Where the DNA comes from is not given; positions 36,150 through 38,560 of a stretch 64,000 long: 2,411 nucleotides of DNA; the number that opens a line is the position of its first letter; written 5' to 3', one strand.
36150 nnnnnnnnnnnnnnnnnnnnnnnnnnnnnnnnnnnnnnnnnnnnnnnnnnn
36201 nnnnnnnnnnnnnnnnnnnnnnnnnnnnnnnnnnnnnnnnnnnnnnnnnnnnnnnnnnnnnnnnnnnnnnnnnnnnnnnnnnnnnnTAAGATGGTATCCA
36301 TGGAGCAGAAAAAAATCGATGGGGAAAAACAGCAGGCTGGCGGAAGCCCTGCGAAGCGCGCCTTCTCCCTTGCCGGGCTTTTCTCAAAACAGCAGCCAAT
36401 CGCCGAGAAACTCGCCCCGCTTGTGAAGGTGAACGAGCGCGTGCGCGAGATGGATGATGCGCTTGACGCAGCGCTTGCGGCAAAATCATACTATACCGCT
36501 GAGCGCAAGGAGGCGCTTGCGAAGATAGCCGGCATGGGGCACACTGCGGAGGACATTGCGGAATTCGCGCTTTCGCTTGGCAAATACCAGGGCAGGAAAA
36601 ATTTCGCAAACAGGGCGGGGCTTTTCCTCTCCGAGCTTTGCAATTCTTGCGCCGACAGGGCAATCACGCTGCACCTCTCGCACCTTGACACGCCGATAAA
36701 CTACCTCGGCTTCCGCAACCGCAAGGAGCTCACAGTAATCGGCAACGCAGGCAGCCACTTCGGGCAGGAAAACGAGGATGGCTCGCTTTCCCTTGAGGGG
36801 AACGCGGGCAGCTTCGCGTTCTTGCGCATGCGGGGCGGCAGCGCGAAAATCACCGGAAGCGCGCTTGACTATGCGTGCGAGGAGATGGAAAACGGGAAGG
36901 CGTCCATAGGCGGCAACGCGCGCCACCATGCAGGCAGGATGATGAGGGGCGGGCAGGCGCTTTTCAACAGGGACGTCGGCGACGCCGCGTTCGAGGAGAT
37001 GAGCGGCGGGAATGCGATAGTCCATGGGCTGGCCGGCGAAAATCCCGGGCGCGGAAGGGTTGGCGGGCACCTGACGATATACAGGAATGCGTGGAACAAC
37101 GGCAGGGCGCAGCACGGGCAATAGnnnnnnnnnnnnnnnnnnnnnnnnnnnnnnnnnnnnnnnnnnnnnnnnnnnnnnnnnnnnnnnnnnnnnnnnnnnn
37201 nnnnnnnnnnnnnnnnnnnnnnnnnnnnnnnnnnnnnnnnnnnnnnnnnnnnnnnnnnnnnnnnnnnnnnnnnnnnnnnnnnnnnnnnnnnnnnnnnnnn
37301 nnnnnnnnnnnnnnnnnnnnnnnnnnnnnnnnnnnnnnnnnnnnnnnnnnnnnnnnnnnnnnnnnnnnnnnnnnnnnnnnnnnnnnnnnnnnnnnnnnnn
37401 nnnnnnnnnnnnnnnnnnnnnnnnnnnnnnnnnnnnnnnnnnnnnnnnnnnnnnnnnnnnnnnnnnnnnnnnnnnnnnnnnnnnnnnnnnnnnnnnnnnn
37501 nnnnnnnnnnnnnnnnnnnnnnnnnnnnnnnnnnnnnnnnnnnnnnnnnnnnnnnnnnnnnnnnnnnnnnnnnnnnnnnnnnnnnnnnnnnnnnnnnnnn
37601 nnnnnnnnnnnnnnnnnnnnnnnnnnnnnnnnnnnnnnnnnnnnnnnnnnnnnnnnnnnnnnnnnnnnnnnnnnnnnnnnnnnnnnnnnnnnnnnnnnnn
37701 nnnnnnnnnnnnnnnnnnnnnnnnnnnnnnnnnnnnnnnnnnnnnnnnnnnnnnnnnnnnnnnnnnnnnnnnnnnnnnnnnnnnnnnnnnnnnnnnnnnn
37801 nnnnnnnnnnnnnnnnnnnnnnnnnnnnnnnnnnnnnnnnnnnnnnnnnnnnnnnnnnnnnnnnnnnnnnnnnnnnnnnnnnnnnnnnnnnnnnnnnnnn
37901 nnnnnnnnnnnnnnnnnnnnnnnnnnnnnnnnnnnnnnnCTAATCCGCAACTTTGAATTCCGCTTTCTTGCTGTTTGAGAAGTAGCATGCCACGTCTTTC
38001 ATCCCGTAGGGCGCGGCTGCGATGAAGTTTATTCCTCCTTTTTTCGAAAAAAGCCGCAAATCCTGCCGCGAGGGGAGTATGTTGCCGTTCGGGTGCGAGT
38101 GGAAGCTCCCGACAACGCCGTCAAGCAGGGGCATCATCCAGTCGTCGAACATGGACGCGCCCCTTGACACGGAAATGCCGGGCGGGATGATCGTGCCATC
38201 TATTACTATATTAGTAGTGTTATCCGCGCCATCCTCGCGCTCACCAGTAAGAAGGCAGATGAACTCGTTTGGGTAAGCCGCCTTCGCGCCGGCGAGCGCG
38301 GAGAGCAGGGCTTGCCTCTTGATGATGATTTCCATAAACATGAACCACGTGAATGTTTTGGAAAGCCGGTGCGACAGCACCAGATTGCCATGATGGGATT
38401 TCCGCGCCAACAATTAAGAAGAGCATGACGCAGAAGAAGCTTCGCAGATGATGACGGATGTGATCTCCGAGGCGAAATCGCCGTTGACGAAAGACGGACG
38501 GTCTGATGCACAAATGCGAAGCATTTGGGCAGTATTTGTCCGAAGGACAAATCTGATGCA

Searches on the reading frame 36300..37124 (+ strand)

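Call 67: search_protein_families(library=pfam, proteins=[window:36300-37124:+], max_evalue=0.01)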
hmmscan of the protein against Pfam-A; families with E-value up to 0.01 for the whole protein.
window:36300-37124:+ (274 aa): 1 family
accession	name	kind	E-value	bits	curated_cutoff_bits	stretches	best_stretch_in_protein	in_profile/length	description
PF01493.24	GXGXG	-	3.4e-06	27.2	32.5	1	143-262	33-164/190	GXGXG motif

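Call 68: search_protein_families(library=ncbifam, proteins=[window:36300-37124:+], max_evalue=0.01)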
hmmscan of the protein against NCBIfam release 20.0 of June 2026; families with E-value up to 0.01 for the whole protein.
window:36300-37124:+ (274 aa): 2 families
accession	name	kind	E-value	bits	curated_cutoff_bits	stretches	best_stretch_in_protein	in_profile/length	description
TIGR03122.1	one_C_dehyd_C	equivalog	1.2e-19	70.6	130.65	1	121-263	59-209/260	formylmethanofuran dehydrogenase subunit C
NF042910.1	FMH_DH_FwdC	exception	5.1e-12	45.4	340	1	140-257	80-199/271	tungsten-dependent formylmethanofuran dehydrogenase subunit FwdC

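Call 93: search_protein_families(library=padloc, proteins=[window:36300-37124:+], max_evalue=0.01)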
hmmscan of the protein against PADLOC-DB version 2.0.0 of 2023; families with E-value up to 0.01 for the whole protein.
window:36300-37124:+ (274 aa): 0 families

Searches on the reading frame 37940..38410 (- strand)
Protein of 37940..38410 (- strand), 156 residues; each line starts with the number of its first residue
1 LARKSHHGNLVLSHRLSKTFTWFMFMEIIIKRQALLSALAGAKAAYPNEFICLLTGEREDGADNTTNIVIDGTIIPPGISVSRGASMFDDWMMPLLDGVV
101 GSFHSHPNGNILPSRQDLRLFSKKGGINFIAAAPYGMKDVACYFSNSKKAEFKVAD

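Call 67: search_protein_families(library=pfam, proteins=[window:37940-38410:-], max_evalue=0.01)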
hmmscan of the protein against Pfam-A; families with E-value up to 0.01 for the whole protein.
window:37940-38410:- (156 aa): 1 family
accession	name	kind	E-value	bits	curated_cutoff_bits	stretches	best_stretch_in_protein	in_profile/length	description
PF14464.11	Prok-JAB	-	8.4e-12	45.4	25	1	34-138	4-109/114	Prokaryotic homologs of the JAB domain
